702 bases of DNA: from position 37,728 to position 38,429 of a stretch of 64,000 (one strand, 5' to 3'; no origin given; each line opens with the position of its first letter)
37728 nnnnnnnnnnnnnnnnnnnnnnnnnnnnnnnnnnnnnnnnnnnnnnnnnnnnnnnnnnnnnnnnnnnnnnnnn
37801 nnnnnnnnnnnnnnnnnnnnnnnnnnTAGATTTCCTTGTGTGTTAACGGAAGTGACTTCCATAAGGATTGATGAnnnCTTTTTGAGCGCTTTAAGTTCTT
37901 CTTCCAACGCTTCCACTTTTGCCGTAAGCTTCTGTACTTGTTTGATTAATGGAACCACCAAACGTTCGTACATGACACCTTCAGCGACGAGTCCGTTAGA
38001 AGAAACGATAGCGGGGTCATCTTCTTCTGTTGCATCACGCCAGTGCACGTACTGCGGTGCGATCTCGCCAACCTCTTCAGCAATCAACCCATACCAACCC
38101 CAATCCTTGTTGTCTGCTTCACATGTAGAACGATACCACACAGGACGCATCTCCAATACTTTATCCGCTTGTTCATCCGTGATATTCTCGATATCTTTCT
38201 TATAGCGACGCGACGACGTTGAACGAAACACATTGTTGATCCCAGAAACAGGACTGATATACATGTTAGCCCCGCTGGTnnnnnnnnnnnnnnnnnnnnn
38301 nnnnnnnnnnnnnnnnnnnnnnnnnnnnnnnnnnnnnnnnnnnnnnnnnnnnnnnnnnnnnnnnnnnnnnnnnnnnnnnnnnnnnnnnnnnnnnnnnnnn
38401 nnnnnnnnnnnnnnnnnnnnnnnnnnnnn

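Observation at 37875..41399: Tail fibre with ~8 in-frame 38-aa tandem repeats and a C-terminal self-cleaving chaperone domain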

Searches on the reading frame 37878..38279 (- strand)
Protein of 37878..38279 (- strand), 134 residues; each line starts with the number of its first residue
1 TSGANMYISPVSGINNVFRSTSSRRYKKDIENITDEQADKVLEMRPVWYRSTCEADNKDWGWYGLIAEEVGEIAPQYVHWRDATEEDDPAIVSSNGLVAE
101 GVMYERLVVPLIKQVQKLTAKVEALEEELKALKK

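Call 41: search_solved_structures(query=A2, max_evalue=10, show_alignments=3)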
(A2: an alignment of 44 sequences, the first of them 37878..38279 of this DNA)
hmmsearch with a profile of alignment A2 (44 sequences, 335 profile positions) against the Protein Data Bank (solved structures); distinct sequences matched with E-value up to 10: 12.
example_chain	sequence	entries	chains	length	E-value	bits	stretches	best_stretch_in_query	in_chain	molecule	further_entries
8ond_A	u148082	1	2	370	0.029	17.3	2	11-168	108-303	bd2133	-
8ol4_A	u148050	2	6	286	0.1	15.5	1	14-178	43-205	Cell wall surface anchor family protein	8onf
1kd8_B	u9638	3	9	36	0.27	14.1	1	302-333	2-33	GCN4 ACID BASE HETERODIMER BASE-d12La16L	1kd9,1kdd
8ojn_C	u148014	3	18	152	0.31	13.9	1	88-202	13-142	Cell wall surface anchor family protein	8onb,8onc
1kdd_A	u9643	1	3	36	0.46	13.3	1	302-332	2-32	GCN4 ACID BASE HETERODIMER ACID-d12La16I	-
1kd9_A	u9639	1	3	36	0.48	13.3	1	302-332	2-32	GCN4 ACID BASE HETERODIMER ACID-d12La16L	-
6q22_A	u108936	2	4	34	0.76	12.6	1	302-328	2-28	Coiled-coil Trimer with Glu:Aminobutyric acid:Lys Triad | peptide with Glu:Ala:Lys triad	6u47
6v50_A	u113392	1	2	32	1.1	12.1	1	302-327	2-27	Coiled-coil Trimer with Glu:Ser:Lys Triad with K7A mutation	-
1kd8_A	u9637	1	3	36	1.9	11.3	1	302-332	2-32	GCN4 ACID BASE HETERODIMER ACID-d12Ia16V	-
6ovv_A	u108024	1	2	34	1.9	11.3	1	302-328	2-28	Coiled-coil Trimer with Glu:4-pyridinylalanine:Lys Triad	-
4c7n_B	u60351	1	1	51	2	11.2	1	302-333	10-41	SYNTHETIC ALPHA-HELIX, IM10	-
6vsj_A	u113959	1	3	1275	5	9.9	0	292-329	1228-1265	Spike glycoprotein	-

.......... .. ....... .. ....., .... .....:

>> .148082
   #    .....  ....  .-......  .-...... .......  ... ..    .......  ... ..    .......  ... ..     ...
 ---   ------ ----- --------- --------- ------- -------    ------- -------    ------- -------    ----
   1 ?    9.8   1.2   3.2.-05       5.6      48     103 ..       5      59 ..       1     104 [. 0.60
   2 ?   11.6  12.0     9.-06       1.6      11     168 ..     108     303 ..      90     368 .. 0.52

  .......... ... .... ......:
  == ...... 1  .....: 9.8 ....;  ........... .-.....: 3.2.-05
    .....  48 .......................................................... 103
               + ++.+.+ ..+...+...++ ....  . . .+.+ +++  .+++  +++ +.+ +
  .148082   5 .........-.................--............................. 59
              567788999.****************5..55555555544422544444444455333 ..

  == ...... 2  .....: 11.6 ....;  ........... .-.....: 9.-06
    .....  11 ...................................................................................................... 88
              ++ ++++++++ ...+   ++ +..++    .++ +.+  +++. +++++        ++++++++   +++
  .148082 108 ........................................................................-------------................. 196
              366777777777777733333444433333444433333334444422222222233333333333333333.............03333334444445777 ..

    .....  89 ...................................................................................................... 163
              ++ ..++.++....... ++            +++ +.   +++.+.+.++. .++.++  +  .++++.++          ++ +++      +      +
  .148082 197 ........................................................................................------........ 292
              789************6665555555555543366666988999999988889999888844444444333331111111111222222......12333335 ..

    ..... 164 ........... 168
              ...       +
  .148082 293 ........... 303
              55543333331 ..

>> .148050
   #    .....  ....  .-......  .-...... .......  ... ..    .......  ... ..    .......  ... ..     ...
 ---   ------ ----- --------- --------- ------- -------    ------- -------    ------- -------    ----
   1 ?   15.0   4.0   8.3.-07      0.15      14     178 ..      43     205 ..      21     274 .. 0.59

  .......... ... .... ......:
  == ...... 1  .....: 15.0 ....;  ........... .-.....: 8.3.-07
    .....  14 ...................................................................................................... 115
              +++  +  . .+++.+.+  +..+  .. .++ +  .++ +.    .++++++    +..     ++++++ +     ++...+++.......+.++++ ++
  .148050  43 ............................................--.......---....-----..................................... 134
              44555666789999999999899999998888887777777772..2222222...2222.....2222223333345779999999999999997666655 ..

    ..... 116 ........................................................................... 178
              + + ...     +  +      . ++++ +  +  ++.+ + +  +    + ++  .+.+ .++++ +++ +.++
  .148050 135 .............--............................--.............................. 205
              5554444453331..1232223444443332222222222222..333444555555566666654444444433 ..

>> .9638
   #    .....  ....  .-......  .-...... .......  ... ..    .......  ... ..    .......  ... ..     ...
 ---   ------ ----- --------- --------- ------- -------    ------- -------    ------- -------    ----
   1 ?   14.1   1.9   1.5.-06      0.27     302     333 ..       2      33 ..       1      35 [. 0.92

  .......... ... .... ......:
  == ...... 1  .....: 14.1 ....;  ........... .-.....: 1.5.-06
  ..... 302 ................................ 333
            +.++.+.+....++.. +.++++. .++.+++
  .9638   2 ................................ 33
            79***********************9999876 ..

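Call 46: predict_structure(alignment_id=A2)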
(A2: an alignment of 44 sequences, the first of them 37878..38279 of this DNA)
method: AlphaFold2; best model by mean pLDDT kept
length: 134 residues; sequences in the alignment: 44
mean_pLDDT: 66.7   pTM: 0.47
mean pLDDT of the five models: 66.7, 64.4, 64.5, 56.0, 51.5
residues with pLDDT >= 90: 13; 70-90: 45; 50-70: 53; < 50: 23
segments of 3 or more residues with pLDDT < 50: 1-4, 45-63
pLDDT, mean of each block of 10 residues (from residue 1): 49 56 55 65 49 44 57 77 86 79 66 82 95 88
secondary structure, 60 per line:
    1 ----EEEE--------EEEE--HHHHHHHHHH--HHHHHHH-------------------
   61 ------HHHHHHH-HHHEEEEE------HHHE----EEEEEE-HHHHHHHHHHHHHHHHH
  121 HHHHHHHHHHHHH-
elements in order: E5-8 E17-20 H23-32 H35-41 H67-73 E78-82 E97-102 H104-133

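Call 49: fold_search(model_id=the predicted structure, library=pdb)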
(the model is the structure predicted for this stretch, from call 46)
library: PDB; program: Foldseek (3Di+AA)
matches with E <= 10: 33; with E <= 0.001: 0
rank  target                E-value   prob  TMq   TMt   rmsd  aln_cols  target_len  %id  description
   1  3iwp_I                2.4e+00  0.04  0.15  0.09   9.7        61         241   10  Crystal structure of human copper homeostasis protein CutC (released 2009-11-10)
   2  3w6j_E                2.5e+00  0.01  0.15  0.13  13.9       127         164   14  Crystal structure of ScpAB core complex (released 2013-04-24)
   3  7qcd_C                3.2e+00  0.10  0.23  0.13   9.9        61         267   16  CryoEM structure of the Smc5/6-holocomplex (composite structure) (released 2022-09-21)
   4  4mnu_B                3.9e+00  0.03  0.16  0.15   8.8        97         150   12  Crystal Structure of Uncharacterized SlyA-like Transcription Regulator from Listeria monocytogenes (released 2013-09-25)
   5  5cyv_B                5.1e+00  0.03  0.15  0.14   9.7        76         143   12  Crystal structure of CouR from Rhodococcus jostii RHA1 bound to p-coumaroyl-CoA (released 2015-08-12)
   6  6c2s_A                5.1e+00  0.02  0.19  0.19  11.0       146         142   11  Transcriptional repressor, CouR, bound to a 23-mer DNA duplex (released 2018-05-30)
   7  2pg4_B                5.4e+00  0.04  0.16  0.21   7.1        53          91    4  Crystal structure of a putative dna binding protein (ape_0880a) from aeropyrum pernix k1 at 2.21 A resolution (released 2007-04-24)
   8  5b5r                  5.4e+00  0.03  0.11  0.04  16.6        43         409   12  Crystal structure of GSDMA3 (released 2016-06-15)
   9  1wwq_MODEL_1_A        5.4e+00  0.02  0.19  0.20  16.1       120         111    7  Solution Structure of Mouse ER (released 2006-01-03)
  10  5osh_I                5.4e+00  0.02  0.16  0.11  11.0       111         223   14  Structure of retromer VPS29-VPS35C subunits complexed with RidL N-terminal domain (1-236) (released 2017-12-13)
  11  9znf_AQ               5.4e+00  0.01  0.13  0.13   9.6        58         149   14  Cryo-EM structure of the Methanosarcina acetivorans 70S ribosome in complex with SriA and SriB (released 2026-01-28)
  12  5vfy_A                5.4e+00  0.01  0.12  0.15  12.1        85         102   10  Structure of an accessory protein of the pCW3 relaxosome (released 2018-04-18)
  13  8rwv_G                5.7e+00  0.04  0.22  0.13   8.0        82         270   10  Human OCCM DNA licensing intermediate (released 2025-02-05)
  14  3iwp_B                5.7e+00  0.02  0.15  0.09  10.1        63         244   11  Crystal structure of human copper homeostasis protein CutC (released 2009-11-10)
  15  3vdn                  5.7e+00  0.01  0.13  0.04  16.6       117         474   10  Crystal Structure of VldE, the pseudo-glycosyltransferase, in complex with GDP (released 2013-01-09)
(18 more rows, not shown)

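Call 60: search_protein_families(library=pfam, proteins=[window:37878-38279:-], max_evalue=1)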
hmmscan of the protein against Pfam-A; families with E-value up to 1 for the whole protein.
window:37878-38279:- (134 aa): 2 families
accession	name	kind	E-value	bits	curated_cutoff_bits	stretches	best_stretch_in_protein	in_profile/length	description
PF13884.11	Peptidase_S74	-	1.8e-09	38.2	22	1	22-78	1-57/58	Chaperone of endosialidase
PF16868.10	NMT1_3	-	0.11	12.6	27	1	10-56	171-212/289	NMT1-like family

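Call 81: fold_search(model_id=the predicted structure, library=viral)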
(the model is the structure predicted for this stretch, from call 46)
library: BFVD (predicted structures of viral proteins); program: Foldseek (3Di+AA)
matches with E <= 10: 204; with E <= 0.001: 1
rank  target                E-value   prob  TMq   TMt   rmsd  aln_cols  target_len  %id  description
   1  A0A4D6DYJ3            1.4e-11  1.00  0.50  0.32  12.2       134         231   62  Chaperone of endosialidase [Escherichia phage Jahat_MG145]
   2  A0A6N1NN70            1.1e-03  0.99  0.39  0.08  12.5       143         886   24  Peptidase S74 domain-containing protein [Tupanvirus soda lake]
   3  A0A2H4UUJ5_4          2.3e-03  0.99  0.39  0.06  11.8       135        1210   29  FhaB-like adhesion protein [Bodo saltans virus]
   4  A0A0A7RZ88            1.7e-02  0.85  0.38  0.07  13.2       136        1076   29  L-shaped tail fiber assembly [Escherichia phage DT57C]
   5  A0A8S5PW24            2.0e-02  0.75  0.34  0.09  12.2       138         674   26  Tail protein [Siphoviridae sp. ctPsO101]
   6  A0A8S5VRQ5            2.2e-02  0.80  0.37  0.07  15.3       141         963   20  (no name in the UniProt tables at hand)
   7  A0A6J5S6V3            3.7e-02  0.44  0.26  0.04  11.1       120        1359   20  Intramolecular chaperone auto-processing domain containing protein [uncultured Caudovirales phage]
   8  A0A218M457            4.2e-02  0.84  0.40  0.11  11.2       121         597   21  Peptidase S74 domain-containing protein [Shigella phage vB_SsoS-ISF002]
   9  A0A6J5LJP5            4.2e-02  0.80  0.39  0.11  13.0       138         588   28  Intramolecular chaperone auto-processing domain containing protein [uncultured Caudovirales phage]
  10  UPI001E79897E         4.5e-02  0.28  0.23  0.06  15.6       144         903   24  (no name look-up for this kind of identifier)
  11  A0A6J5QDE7            4.8e-02  0.77  0.39  0.10  13.8       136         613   27  Intramolecular chaperone auto-processing domain containing protein [uncultured Caudovirales phage]
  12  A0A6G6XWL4            5.1e-02  0.75  0.37  0.11  10.9       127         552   24  (no name in the UniProt tables at hand)
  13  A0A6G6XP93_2          6.6e-02  0.75  0.38  0.08   9.4       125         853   22  (no name in the UniProt tables at hand)
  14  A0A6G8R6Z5            7.1e-02  0.77  0.38  0.17  13.4       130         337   31  Tail fiber protein [Synechococcus phage S-H34]
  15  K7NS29                7.5e-02  0.99  0.36  0.04   3.6        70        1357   28  Long tail fiber protein Gp37 [Klebsiella phage KP27]
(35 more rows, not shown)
